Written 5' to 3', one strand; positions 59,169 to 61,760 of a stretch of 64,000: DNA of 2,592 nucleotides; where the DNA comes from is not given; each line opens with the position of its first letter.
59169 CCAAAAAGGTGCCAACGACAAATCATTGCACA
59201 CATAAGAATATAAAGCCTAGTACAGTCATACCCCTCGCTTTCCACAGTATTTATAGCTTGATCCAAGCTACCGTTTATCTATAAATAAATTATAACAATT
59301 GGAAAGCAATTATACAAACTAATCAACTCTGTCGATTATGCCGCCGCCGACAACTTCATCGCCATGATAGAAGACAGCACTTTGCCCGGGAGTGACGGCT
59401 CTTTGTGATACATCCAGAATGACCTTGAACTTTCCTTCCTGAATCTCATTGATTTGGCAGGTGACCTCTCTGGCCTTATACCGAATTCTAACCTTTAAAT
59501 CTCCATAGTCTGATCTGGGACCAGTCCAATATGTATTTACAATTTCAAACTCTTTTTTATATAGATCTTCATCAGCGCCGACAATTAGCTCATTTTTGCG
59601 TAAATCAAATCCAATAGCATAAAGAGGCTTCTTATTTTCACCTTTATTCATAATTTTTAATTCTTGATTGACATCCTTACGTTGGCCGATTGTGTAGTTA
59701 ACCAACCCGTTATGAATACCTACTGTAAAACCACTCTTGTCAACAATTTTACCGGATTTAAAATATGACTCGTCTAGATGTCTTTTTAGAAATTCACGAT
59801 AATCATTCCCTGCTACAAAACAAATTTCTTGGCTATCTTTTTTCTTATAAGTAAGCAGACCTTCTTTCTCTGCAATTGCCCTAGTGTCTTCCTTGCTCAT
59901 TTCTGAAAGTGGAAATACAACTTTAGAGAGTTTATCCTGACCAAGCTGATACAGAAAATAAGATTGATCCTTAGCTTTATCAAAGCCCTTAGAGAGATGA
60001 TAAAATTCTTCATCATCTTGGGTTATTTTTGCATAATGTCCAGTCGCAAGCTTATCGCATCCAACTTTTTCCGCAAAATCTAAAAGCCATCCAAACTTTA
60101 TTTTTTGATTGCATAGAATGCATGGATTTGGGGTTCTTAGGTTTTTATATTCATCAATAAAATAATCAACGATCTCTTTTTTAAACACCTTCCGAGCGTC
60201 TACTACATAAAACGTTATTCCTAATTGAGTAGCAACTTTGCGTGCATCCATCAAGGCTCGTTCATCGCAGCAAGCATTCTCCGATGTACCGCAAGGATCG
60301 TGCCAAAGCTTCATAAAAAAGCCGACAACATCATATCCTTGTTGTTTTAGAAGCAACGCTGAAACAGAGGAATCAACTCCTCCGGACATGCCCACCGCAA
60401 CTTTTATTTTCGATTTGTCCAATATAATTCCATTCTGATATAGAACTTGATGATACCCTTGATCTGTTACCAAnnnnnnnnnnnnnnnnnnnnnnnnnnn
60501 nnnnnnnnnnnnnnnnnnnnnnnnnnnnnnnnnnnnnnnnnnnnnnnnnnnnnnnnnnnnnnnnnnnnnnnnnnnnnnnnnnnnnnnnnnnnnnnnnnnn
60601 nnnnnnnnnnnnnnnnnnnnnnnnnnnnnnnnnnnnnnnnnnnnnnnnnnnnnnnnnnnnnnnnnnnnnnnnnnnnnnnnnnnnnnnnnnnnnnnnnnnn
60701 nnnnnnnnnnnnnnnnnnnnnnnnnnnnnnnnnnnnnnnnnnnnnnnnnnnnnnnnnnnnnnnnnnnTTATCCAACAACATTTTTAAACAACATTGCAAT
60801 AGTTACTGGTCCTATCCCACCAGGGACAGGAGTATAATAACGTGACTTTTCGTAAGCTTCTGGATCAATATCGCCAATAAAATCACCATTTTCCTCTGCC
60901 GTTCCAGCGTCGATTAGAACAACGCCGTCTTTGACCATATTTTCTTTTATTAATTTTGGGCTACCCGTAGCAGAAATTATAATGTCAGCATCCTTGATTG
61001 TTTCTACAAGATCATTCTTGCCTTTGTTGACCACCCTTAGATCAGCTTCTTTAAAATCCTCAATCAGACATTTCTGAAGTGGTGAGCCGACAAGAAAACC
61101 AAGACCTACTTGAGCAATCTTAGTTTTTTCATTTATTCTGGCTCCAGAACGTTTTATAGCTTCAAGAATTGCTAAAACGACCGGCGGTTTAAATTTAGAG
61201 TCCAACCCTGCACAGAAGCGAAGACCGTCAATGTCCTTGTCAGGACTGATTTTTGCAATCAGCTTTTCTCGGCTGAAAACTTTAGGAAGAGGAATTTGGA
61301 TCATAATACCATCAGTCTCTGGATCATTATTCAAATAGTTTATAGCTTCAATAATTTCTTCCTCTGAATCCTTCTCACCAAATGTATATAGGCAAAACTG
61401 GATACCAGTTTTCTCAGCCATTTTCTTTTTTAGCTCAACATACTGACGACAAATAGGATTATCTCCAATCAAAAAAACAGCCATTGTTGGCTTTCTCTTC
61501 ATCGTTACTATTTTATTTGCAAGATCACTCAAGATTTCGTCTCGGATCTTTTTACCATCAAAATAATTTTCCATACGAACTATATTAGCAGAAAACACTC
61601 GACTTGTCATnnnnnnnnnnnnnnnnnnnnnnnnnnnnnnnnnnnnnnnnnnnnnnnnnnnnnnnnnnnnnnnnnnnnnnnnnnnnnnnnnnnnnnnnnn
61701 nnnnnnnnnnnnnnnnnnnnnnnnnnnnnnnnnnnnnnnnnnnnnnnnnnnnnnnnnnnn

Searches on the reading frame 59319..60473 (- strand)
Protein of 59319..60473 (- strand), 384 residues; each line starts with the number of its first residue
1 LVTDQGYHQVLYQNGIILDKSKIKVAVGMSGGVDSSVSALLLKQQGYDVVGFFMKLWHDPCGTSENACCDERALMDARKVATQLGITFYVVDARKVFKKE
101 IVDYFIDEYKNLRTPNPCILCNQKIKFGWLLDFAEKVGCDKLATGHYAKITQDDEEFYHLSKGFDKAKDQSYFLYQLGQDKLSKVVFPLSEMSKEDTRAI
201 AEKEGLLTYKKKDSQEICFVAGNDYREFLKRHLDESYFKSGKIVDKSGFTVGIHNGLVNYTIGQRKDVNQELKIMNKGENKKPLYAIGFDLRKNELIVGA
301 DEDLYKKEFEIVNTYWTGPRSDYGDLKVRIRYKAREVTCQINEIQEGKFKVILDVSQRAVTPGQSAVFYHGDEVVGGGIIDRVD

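Call 4: search_protein_families(library=pfam, proteins=[window:59319-60473:-], max_evalue=0.1)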
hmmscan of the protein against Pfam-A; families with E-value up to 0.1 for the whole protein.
window:59319-60473:- (384 aa): 8 families
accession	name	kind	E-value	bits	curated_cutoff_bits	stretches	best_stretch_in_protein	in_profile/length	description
PF03054.22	tRNA_Me_trans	-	5e-78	261.8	20.6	1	24-221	2-201/202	tRNA methyl transferase HUP domain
PF20258.4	tRNA_Me_trans_C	-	5.5e-20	71.9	20.6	1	307-380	2-77/77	Aminomethyltransferase beta-barrel domain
PF20259.3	tRNA_Me_trans_M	-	5e-13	48.8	27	1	227-299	2-65/66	tRNA methyl transferase PRC-barrel domain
PF06508.19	QueC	-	5.3e-05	23.3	22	1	26-209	3-177/210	Queuosine biosynthesis protein QueC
PF00764.25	Arginosuc_synth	-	0.00054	20.5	27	1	24-106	1-74/162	Arginosuccinate synthase N-terminal HUP domain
PF02540.23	NAD_synthase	-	0.00063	19.4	21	1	23-98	19-86/242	NAD synthase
PF02568.20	ThiI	-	0.001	19.2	20.5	1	25-105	6-83/197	Thiamine biosynthesis protein (ThiI)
PF24167.1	DUF7411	-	0.0052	16.8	28.7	1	24-106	2-71/194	Family of unknown function (DUF7411)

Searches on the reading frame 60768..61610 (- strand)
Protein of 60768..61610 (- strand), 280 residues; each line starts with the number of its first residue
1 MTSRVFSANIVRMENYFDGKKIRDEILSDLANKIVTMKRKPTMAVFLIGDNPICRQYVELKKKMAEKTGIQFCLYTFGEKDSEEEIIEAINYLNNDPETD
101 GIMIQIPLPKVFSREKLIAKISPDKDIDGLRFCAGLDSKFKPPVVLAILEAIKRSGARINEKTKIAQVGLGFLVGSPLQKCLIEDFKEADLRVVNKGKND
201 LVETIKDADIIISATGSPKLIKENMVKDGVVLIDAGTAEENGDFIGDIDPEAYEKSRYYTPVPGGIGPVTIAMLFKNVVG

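Call 4: search_protein_families(library=pfam, proteins=[window:60768-61610:-], max_evalue=0.1)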
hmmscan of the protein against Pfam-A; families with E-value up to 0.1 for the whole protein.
window:60768-61610:- (280 aa): 7 families
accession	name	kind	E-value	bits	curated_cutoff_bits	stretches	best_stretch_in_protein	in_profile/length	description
PF02882.25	THF_DHG_CYH_C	-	2.6e-32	111.8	27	1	134-279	10-153/160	Tetrahydrofolate dehydrogenase/cyclohydrolase, NAD(P)-binding domain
PF00763.28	THF_DHG_CYH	-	7.9e-30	103.9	32.8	1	18-128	2-115/115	Tetrahydrofolate dehydrogenase/cyclohydrolase, catalytic domain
PF02423.21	OCD_Mu_crystall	-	0.0016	17.9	24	1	200-258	186-244/314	Ornithine cyclodeaminase/mu-crystallin family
PF01488.26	Shikimate_DH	-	0.01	16.3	24.3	1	198-228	66-97/138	Shikimate / quinate 5-dehydrogenase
PF01262.27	AlaDh_PNT_C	-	0.01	15.7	23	1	183-235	67-128/214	Alanine dehydrogenase/PNT, C-terminal domain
PF03808.19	Glyco_tran_WecG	-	0.023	14.9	27.4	0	27-93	28-95/168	Glycosyl transferase WecG/TagA/CpsF family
PF04055.27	Radical_SAM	-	0.055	14.1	29.5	0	19-97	22-102/166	Radical SAM superfamily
